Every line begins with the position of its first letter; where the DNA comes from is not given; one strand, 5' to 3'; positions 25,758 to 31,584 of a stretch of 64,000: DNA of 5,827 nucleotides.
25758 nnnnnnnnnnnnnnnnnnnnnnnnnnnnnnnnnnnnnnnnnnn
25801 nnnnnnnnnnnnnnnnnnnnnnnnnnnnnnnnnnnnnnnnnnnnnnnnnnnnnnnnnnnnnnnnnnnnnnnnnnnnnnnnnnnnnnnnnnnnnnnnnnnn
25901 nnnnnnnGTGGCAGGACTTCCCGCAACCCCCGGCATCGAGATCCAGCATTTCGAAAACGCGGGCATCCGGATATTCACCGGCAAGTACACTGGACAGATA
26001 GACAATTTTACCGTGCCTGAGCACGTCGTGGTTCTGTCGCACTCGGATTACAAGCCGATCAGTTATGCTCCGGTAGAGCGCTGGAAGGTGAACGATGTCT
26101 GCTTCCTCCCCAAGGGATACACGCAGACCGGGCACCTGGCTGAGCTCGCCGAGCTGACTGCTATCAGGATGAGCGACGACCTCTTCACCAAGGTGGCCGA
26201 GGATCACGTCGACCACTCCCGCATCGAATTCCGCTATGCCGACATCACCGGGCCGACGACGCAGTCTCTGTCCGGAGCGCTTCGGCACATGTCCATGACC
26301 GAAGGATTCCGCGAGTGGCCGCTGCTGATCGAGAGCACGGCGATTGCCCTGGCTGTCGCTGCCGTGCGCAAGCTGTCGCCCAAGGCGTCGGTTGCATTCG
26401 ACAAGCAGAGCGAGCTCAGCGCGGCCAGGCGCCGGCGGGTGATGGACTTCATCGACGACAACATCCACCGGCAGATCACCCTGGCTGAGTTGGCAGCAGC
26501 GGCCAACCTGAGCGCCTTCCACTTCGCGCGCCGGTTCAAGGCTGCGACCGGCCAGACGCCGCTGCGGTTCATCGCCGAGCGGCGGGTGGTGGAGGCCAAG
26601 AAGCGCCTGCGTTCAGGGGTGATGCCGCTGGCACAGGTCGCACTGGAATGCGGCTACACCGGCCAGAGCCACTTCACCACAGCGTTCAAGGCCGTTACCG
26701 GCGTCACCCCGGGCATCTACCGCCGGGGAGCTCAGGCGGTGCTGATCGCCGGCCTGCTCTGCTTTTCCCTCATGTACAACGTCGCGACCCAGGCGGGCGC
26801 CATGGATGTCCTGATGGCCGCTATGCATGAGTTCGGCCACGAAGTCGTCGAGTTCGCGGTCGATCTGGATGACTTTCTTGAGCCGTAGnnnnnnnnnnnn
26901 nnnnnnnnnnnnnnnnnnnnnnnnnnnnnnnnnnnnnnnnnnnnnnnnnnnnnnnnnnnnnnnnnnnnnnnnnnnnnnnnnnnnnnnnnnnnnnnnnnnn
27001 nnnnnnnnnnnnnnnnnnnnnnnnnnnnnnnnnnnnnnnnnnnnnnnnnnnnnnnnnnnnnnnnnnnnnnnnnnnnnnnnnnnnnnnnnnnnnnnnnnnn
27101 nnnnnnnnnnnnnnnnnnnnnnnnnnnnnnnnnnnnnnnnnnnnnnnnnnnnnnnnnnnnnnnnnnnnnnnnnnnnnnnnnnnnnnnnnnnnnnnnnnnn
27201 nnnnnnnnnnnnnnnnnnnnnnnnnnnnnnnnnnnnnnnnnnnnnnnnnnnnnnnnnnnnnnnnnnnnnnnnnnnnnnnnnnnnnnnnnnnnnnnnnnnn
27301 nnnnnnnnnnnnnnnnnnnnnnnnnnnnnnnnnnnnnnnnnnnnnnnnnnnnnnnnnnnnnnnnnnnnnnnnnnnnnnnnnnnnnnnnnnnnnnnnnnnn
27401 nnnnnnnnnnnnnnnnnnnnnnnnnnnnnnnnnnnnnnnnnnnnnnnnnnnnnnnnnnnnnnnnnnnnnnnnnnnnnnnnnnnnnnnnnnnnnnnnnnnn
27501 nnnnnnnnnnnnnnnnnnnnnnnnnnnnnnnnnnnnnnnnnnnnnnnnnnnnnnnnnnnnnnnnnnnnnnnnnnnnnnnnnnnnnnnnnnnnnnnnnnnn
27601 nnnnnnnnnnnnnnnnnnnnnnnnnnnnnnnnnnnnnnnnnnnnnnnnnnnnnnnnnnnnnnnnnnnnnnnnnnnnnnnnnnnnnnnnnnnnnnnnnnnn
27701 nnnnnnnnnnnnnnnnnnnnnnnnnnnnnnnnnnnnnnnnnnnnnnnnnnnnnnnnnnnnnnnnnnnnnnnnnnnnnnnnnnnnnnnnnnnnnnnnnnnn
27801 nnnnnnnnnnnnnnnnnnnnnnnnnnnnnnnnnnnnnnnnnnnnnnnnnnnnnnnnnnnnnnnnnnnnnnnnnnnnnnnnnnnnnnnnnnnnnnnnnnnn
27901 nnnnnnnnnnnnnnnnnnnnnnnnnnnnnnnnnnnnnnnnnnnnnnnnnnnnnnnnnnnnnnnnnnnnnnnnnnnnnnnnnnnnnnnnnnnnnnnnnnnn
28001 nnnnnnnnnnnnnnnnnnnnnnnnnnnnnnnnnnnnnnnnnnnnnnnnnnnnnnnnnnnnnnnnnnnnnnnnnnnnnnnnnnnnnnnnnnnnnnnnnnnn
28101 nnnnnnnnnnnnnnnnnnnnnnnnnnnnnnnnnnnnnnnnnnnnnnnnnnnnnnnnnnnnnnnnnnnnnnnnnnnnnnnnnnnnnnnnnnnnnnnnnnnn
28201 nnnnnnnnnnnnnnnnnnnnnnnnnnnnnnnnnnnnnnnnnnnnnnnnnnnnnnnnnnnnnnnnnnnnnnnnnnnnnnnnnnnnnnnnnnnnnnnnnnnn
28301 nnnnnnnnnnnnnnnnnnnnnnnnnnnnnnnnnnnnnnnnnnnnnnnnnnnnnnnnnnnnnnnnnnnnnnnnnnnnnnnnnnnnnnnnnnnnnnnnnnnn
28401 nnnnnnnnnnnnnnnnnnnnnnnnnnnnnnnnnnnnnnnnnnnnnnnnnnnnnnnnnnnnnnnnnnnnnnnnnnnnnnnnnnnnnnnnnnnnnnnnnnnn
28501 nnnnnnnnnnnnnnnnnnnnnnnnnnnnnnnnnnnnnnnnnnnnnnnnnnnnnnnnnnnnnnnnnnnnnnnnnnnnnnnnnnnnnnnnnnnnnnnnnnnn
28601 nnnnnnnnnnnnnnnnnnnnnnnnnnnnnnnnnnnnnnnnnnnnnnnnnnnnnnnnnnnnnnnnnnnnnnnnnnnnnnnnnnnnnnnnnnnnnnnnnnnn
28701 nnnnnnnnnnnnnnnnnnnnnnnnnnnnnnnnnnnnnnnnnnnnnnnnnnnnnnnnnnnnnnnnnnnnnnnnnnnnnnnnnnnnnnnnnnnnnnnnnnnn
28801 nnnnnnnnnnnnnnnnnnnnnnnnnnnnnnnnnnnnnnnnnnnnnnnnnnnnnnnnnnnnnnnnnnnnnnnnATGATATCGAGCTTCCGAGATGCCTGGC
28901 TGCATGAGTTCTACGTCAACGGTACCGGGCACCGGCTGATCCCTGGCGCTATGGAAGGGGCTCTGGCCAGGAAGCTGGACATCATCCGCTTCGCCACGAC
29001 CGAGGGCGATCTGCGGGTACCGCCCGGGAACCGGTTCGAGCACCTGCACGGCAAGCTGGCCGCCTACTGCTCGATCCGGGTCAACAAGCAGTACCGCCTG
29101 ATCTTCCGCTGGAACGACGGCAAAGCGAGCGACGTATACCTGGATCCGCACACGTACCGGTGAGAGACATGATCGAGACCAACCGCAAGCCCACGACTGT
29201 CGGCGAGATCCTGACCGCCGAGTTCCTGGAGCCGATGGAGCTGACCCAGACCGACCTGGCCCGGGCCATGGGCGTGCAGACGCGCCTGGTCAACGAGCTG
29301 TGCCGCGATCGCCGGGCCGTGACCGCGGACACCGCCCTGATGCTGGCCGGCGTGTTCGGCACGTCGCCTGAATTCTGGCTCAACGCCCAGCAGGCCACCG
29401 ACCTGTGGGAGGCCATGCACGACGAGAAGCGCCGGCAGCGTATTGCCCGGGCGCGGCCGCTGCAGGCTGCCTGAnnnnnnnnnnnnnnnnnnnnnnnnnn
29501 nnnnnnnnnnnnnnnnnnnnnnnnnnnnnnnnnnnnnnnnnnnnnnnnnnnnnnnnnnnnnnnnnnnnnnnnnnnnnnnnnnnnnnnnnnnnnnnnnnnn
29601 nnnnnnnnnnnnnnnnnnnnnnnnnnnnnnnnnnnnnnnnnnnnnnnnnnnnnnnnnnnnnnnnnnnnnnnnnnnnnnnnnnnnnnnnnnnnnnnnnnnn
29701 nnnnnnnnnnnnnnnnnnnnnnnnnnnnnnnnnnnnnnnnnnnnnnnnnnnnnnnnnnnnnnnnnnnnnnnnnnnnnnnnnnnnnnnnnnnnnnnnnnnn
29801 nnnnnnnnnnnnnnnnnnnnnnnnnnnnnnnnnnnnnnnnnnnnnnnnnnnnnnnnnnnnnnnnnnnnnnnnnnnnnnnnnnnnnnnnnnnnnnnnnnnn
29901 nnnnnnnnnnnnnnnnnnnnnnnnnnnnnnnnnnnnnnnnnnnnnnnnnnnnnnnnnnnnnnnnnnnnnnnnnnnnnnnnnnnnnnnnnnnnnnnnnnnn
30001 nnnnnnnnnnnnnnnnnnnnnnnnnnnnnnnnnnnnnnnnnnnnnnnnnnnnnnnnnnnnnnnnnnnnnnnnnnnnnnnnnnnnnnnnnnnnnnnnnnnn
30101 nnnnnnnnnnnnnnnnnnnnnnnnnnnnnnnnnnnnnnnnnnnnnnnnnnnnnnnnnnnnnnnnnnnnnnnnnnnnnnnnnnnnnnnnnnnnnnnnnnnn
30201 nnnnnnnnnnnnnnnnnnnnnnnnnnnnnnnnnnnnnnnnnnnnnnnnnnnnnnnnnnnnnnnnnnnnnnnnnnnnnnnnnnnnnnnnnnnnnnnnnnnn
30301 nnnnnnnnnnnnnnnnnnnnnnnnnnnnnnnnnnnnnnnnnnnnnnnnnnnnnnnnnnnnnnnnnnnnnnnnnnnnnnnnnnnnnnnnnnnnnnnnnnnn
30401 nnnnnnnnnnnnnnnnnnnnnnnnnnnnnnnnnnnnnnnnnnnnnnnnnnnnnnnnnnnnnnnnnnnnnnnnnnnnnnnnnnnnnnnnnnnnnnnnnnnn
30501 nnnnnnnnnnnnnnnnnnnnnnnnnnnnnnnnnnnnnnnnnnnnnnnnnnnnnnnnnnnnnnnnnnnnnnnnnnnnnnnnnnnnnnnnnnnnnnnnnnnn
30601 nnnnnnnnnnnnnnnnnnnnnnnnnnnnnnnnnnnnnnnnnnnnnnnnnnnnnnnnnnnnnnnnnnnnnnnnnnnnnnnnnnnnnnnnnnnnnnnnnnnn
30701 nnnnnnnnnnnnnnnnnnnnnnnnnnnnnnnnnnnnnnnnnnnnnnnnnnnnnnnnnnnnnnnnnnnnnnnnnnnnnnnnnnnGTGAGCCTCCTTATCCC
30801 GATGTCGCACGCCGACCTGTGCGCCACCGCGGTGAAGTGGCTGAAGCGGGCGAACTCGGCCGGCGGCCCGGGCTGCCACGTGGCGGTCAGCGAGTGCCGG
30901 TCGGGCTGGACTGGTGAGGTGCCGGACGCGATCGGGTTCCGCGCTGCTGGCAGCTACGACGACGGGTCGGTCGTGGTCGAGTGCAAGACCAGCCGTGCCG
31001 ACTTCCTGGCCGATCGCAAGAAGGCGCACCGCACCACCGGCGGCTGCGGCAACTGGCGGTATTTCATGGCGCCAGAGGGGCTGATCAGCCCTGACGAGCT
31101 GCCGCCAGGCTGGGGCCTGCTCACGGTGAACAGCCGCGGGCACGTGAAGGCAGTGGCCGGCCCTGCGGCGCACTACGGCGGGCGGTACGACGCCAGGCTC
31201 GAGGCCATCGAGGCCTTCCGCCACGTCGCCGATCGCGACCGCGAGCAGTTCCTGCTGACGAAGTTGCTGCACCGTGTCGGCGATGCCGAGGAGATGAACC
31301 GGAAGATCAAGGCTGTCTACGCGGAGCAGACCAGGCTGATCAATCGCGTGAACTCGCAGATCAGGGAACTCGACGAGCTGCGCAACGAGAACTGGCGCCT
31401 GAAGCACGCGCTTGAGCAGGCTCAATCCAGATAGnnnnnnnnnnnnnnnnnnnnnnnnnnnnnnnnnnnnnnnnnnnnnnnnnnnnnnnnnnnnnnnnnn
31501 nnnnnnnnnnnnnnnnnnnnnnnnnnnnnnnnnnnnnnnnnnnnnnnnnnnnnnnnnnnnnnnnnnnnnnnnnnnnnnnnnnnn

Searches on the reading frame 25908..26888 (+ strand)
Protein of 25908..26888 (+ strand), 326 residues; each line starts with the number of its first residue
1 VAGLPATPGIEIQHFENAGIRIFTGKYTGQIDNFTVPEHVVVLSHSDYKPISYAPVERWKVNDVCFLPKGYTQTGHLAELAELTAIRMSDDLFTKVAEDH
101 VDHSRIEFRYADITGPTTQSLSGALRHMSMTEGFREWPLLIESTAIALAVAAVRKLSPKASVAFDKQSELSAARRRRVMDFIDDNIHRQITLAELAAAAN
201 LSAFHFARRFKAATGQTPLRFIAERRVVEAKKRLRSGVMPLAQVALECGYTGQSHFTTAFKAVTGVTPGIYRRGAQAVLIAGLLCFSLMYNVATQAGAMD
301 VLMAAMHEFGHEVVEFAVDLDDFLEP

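Call 14: search_protein_families(library=phrogs, proteins=[window:25908-26888:+], max_evalue=0.001)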
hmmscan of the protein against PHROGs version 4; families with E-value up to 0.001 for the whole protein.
window:25908-26888:+ (326 aa): 4 families
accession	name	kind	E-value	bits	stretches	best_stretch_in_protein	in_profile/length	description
phrog_11275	-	unknown function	3.4e-20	73.3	1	169-276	216-323/338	-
phrog_7620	-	transcription regulation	7.9e-20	71.9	1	93-276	511-653/678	transcriptional regulator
phrog_1450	-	unknown function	4.3e-15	57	1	172-271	149-246/254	-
phrog_30333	-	unknown function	6.3e-12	46.3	1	174-276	8-110/297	-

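Call 24: search_protein_families(library=pfam, proteins=[window:25908-26888:+], max_evalue=0.01)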
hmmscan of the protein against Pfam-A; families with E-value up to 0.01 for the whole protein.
window:25908-26888:+ (326 aa): 2 families
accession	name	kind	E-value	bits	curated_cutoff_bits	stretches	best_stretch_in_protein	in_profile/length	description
PF12833.13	HTH_18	-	4.4e-24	85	33.6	1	195-273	1-79/80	Helix-turn-helix domain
PF00165.29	HTH_AraC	-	2.3e-22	79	26.6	2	182-222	1-41/42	Bacterial regulatory helix-turn-helix proteins, AraC family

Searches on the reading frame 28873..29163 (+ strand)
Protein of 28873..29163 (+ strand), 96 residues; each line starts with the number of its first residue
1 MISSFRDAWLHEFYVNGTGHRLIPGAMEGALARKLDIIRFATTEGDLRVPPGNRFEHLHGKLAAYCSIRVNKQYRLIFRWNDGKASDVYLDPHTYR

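Call 81: search_protein_families(library=pfam, proteins=[window:28873-29163:+], max_evalue=0.01)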
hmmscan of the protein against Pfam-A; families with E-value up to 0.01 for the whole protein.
window:28873-29163:+ (96 aa): 1 family
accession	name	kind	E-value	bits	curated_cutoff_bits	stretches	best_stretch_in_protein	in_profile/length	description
PF05015.19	HigB-like_toxin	-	1.8e-34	118.5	27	1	4-93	2-91/91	RelE-like toxin of type II toxin-antitoxin system HigB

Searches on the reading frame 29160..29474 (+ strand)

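Call 81: search_protein_families(library=pfam, proteins=[window:29160-29474:+], max_evalue=0.01)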
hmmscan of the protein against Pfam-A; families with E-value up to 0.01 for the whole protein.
window:29160-29474:+ (104 aa): 3 families
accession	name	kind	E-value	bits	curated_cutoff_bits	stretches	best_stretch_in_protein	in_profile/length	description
PF01381.28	HTH_3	-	3.6e-08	33.8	23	1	21-73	3-55/55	Helix-turn-helix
PF13443.12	HTH_26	-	9.7e-05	23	22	1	22-71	5-55/63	Cro/C1-type HTH DNA-binding domain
PF13560.12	HTH_31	-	0.0016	19.1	27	1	28-71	15-59/64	Helix-turn-helix domain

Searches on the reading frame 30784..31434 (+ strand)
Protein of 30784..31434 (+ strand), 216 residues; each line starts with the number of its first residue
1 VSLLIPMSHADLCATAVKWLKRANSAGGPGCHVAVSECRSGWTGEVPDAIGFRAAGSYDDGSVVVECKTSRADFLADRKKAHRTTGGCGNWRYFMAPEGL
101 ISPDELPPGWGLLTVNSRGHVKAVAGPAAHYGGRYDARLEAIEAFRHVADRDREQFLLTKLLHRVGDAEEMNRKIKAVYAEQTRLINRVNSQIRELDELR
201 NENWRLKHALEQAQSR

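Call 16: search_protein_families(library=phrogs, proteins=[window:30784-31434:+], max_evalue=0.001)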
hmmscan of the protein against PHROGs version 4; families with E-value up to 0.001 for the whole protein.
window:30784-31434:+ (216 aa): 6 families
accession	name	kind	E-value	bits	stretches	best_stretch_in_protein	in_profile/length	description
phrog_631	-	unknown function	2.2e-56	192.4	1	5-203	21-218/260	-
phrog_9263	-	unknown function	4.1e-20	73.8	1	7-126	62-173/230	-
phrog_14517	-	unknown function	7.1e-12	46.4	1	46-130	44-131/296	-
phrog_5429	-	DNA, RNA and nucleotide metabolism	6.8e-10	40.1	1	60-122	65-133/176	DNA repair protein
phrog_2776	-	unknown function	2.2e-09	38.3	1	63-160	57-153/181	-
phrog_16308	-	unknown function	0.0003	21.8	0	7-57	3-49/58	-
